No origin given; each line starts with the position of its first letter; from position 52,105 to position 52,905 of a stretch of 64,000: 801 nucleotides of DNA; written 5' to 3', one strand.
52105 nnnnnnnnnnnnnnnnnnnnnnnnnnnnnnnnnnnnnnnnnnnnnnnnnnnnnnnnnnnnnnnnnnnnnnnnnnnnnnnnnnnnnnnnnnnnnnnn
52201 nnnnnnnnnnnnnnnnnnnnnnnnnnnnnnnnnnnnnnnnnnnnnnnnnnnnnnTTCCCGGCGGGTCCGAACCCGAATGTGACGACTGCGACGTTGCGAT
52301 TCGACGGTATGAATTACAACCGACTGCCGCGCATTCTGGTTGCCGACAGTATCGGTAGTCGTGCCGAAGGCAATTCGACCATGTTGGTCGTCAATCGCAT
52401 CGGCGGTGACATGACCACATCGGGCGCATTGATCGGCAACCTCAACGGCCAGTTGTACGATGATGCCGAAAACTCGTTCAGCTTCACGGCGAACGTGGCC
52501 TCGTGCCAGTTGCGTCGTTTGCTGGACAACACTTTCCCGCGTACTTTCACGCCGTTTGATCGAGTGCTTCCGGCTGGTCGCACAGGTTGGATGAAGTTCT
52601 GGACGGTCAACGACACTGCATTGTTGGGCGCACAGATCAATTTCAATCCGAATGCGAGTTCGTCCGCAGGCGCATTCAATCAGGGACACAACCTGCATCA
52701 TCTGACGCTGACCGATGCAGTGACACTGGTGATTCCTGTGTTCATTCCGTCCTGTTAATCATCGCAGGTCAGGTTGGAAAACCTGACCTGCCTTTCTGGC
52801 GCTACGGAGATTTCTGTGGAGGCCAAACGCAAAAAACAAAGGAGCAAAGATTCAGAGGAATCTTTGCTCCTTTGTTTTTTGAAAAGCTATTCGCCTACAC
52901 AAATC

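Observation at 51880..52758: Shared ~290-aa C-terminal domain ending in a terminal cysteine on two unrelated large secreted proteins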

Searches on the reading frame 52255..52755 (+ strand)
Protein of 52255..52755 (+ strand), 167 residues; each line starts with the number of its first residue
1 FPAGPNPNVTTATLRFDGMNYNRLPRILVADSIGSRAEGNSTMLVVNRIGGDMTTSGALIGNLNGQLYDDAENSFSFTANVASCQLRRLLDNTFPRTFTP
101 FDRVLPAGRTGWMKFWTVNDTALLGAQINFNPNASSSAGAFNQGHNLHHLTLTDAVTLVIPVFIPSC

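Call 66: predict_structure(alignment_id=A3)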
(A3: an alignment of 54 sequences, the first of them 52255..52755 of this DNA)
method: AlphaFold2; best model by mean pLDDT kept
length: 167 residues; sequences in the alignment: 54
mean_pLDDT: 90.3   pTM: 0.81
mean pLDDT of the five models: 90.3, 90.1, 89.8, 88.7, 87.3
residues with pLDDT >= 90: 125; 70-90: 28; 50-70: 14; < 50: 0
segments of 3 or more residues with pLDDT < 50: none
pLDDT, mean of each block of 10 residues (from residue 1): 73 93 96 92 94 90 97 97 95 95 95 94 93 63 88 94 81
secondary structure, 60 per line:
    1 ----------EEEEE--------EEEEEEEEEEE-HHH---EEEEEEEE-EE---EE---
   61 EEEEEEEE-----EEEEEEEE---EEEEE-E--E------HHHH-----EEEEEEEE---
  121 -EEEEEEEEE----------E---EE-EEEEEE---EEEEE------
elements in order: E11-15 E24-34 E42-49 E61-68 E74-81 E85-89 H101-104 E110-117 E122-130 E148-153 E157-161

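Call 68: fold_search(model_id=the predicted structure, library=pdb)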
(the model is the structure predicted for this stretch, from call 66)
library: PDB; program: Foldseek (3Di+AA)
matches with E <= 10: 1807; with E <= 0.001: 0
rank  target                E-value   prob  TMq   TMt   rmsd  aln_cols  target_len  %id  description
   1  1nc7_B                6.6e-03  1.00  0.45  0.62   4.7       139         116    7  Crystal Structure of Thermotoga maritima 1070 (released 2003-07-01)
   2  1nc7_D                9.8e-03  1.00  0.46  0.63   4.7       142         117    7  Crystal Structure of Thermotoga maritima 1070 (released 2003-07-01)
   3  3u6g_B                1.8e-02  0.21  0.17  0.21  17.8       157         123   10  Crystal structure of a domain of unknown function, DUF4425 (BVU_3708) from Bacteroides vulgatus ATCC 8482 at 1.35 A re (released 2011-11-02)
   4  8xck_F                2.3e-02  0.47  0.24  0.17  13.9       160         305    8  Closed state of central tail fiber of bacteriophage lambda (released 2024-05-01)
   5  9wcb_F                2.7e-02  0.47  0.25  0.25  11.8       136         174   11  Open state of A8 gpJ 713 central tail fiber with OmpC G17 from E. coli EDL933 (released 2026-01-28)
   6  8ulr_H                3.4e-02  0.35  0.22  0.29  16.1       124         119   12  Cryo-EM structure of the BG505 SOSIPv2 in complex with bNAb 05_B08 Fabs (released 2025-04-16)
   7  6ozc_C                4.0e-02  0.35  0.23  0.28  16.6       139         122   14  BG505 SOSIP.664 with 2G12 Fab2 (released 2020-05-20)
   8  2wao_A                4.2e-02  0.63  0.30  0.18   9.1       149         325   11  Structure of a family two carbohydrate esterase from Clostridium thermocellum in complex with cellohexaose (released 2009-10-06)
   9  7q9k_D                4.2e-02  0.44  0.25  0.31  16.6       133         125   14  Beta-32 fab in complex with SARS-CoV-2 beta-Spike glycoprotein (released 2021-12-15)
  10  9buv                  5.2e-02  0.54  0.29  0.11  11.7       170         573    9  Crystal structure of Cry1Fa R226Q (released 2024-05-29)
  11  8dz3_A                5.5e-02  0.21  0.21  0.25  16.5       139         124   10  Cryo-EM structure of 337 Fab in complex with recombinant shortened Plasmodium falciparum circumsporozoite protein (rsC (released 2023-08-02)
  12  9wca_F                5.5e-02  0.21  0.21  0.14  20.4       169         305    9  Closed state of A8 gpJ 713 central tail fiber (released 2026-01-28)
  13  7ps3_H                5.9e-02  0.38  0.25  0.20  16.9       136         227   14  Crystal structure of antibody Beta-32 Fab (released 2021-12-15)
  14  9jmb_H                5.9e-02  0.33  0.23  0.29  16.2       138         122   12  Cryo-EM structure of HSV-2 gB and FAB 16F9 complex (released 2025-09-24)
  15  6lxj_E                5.9e-02  0.14  0.20  0.17  19.1       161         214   10  Crystal structure of human Z2B3 Fab in complex with influenza virus neuraminidase from A/Anhui/1/2013 (H7N9) (released 2020-12-02)
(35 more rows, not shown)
